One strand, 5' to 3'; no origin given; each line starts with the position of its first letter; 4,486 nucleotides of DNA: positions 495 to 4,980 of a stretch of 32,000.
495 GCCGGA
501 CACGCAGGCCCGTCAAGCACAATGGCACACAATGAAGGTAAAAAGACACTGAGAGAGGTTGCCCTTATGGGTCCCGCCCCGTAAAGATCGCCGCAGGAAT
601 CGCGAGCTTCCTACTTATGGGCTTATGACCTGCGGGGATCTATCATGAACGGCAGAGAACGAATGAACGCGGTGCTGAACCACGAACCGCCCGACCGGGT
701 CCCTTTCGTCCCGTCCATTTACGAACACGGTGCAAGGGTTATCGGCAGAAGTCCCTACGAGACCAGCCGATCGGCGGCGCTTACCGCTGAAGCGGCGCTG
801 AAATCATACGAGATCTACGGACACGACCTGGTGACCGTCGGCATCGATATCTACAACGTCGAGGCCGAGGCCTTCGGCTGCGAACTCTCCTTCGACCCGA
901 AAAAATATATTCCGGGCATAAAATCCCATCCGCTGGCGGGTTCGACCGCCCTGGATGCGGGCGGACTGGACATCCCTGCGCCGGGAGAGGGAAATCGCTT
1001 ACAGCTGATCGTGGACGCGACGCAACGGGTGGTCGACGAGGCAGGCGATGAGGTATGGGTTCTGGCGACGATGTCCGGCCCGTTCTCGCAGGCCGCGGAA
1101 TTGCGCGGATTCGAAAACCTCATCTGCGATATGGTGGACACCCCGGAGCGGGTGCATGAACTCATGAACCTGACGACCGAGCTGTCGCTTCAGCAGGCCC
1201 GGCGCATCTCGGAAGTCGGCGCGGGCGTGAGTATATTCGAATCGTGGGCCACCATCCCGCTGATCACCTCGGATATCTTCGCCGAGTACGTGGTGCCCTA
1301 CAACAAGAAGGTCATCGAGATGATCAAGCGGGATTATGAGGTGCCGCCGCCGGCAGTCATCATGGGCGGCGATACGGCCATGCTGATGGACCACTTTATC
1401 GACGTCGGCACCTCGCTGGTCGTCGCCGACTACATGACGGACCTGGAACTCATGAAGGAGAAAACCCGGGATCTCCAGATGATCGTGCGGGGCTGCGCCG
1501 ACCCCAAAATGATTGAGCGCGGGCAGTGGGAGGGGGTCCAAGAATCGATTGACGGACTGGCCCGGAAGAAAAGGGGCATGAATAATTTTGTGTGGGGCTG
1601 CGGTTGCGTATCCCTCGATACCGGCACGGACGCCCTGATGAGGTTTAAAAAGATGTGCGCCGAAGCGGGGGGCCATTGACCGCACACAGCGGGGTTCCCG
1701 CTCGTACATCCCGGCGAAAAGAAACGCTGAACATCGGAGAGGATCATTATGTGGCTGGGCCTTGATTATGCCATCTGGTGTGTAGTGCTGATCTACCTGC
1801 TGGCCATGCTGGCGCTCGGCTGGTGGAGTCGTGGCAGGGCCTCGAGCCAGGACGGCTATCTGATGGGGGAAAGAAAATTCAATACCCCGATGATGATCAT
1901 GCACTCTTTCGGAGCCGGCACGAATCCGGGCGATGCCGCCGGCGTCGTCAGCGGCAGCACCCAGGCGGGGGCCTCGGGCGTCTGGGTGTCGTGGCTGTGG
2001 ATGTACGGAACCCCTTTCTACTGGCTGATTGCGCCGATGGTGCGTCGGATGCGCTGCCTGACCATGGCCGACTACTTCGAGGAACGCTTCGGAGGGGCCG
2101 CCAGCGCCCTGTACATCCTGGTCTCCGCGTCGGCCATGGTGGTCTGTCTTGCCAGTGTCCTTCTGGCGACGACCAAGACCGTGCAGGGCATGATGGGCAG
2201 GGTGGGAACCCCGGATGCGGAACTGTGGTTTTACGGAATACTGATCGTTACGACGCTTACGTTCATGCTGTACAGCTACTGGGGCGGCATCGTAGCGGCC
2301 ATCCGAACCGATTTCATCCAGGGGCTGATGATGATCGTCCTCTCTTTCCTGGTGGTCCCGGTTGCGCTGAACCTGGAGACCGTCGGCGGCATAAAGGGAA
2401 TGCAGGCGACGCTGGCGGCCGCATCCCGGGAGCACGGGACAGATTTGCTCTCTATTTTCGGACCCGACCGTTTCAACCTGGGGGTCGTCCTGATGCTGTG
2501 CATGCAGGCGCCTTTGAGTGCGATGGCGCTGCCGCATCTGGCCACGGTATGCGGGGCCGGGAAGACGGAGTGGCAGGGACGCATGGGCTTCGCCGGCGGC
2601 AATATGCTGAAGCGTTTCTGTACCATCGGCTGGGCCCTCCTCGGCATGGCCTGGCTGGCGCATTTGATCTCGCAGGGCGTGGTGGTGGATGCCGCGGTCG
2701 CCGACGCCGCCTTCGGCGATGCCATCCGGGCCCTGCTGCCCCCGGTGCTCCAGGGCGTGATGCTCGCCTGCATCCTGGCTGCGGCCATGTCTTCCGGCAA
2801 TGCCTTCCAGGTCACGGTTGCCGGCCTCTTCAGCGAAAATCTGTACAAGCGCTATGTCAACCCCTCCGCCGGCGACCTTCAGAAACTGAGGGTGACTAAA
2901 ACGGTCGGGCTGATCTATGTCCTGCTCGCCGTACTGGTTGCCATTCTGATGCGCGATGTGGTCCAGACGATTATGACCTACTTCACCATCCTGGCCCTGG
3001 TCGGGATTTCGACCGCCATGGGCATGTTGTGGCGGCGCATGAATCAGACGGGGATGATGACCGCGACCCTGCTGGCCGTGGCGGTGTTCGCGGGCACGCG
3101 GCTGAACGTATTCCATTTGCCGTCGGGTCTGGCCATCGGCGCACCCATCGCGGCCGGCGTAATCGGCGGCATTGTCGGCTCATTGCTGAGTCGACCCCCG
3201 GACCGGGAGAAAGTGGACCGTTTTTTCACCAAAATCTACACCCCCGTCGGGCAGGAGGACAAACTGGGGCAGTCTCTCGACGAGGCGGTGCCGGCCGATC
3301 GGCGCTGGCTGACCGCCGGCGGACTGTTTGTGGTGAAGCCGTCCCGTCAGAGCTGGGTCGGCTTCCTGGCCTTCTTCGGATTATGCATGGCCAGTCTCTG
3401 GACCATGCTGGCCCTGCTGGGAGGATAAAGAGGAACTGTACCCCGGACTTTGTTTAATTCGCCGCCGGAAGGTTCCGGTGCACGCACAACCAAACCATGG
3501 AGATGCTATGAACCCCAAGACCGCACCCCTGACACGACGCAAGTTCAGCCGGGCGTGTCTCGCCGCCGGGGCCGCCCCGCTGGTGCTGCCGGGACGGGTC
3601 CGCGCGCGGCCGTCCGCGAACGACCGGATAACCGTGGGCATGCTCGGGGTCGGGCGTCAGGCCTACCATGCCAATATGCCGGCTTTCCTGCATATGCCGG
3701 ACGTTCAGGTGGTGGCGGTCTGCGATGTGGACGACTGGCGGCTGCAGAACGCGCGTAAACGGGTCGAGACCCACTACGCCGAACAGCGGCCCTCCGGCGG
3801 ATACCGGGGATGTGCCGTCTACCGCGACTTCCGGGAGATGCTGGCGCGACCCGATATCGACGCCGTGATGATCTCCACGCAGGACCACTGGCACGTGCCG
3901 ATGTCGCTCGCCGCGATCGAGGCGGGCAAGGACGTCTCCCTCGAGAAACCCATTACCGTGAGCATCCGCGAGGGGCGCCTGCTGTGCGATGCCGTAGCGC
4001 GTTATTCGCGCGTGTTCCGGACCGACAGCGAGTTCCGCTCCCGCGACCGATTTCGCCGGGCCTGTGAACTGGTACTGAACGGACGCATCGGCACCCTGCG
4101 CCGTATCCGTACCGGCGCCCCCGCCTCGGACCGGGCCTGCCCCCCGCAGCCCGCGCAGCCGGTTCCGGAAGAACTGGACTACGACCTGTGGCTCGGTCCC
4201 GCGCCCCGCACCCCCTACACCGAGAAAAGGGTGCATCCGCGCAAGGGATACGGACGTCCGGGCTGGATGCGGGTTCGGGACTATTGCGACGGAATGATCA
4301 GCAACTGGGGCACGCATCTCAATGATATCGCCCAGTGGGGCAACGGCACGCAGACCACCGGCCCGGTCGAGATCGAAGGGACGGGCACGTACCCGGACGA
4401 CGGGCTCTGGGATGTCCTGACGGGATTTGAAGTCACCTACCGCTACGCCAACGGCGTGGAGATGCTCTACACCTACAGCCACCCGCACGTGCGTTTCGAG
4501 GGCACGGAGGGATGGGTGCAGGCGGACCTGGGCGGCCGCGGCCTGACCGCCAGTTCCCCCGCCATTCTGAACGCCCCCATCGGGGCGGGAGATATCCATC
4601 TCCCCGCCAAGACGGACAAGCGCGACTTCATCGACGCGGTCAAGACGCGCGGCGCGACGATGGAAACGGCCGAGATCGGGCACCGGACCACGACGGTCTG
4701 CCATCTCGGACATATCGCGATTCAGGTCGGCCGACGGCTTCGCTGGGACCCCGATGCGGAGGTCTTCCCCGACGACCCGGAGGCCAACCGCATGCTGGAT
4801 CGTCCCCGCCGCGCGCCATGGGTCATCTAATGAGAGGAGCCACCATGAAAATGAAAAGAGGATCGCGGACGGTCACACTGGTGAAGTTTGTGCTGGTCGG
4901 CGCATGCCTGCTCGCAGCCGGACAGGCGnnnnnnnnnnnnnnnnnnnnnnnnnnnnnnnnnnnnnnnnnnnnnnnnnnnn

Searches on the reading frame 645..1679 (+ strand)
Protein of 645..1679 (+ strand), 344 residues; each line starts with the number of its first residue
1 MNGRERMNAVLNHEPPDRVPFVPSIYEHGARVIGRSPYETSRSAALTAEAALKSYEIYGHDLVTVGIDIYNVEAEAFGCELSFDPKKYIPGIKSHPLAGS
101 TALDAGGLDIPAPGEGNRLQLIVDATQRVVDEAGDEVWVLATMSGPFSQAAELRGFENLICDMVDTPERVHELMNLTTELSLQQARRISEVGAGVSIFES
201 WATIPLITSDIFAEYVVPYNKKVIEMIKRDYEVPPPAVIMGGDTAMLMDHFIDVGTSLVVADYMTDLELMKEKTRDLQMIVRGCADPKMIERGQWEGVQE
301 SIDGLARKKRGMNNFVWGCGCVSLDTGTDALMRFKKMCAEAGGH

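Call 8: search_protein_families(library=pfam, proteins=[window:645-1679:+], max_evalue=0.001)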
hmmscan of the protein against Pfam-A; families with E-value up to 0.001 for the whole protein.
window:645-1679:+ (344 aa): 1 family
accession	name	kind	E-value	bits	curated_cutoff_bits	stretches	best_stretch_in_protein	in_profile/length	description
PF01208.23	URO-D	-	1.6e-48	166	23.9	1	4-329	3-334/346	Uroporphyrinogen decarboxylase (URO-D)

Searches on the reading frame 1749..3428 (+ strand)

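Call 8: search_protein_families(library=pfam, proteins=[window:1749-3428:+], max_evalue=0.001)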
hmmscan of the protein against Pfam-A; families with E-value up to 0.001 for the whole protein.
window:1749-3428:+ (559 aa): 1 family
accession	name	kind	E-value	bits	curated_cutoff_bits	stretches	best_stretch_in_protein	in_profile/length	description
PF00474.23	SSF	-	2.1e-25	89.9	22.8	1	68-441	32-404/406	Sodium:solute symporter family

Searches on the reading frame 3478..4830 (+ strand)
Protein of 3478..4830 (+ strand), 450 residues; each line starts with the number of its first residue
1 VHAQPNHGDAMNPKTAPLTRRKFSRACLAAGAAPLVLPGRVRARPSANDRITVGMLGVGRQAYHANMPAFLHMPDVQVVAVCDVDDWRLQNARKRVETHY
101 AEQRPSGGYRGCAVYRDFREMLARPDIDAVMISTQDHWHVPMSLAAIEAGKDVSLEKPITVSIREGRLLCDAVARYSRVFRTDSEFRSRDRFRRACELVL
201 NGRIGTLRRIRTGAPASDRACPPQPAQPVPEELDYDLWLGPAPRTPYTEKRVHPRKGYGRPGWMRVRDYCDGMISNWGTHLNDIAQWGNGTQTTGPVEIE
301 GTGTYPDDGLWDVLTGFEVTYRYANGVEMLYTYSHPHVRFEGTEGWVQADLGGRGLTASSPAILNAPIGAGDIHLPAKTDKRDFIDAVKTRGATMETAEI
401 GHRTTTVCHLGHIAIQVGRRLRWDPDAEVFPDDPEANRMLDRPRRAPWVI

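Call 8: search_protein_families(library=pfam, proteins=[window:3478-4830:+], max_evalue=0.001)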
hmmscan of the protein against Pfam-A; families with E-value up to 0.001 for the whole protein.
window:3478-4830:+ (450 aa): 2 families
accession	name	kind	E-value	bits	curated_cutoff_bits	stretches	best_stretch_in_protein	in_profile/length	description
PF19051.5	GFO_IDH_MocA_C2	-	8e-29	101.3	23.3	1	226-449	45-253/254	Oxidoreductase family, C-terminal alpha/beta domain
PF01408.29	GFO_IDH_MocA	-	2.6e-17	64.1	24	1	51-181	1-117/120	Oxidoreductase family, NAD-binding Rossmann fold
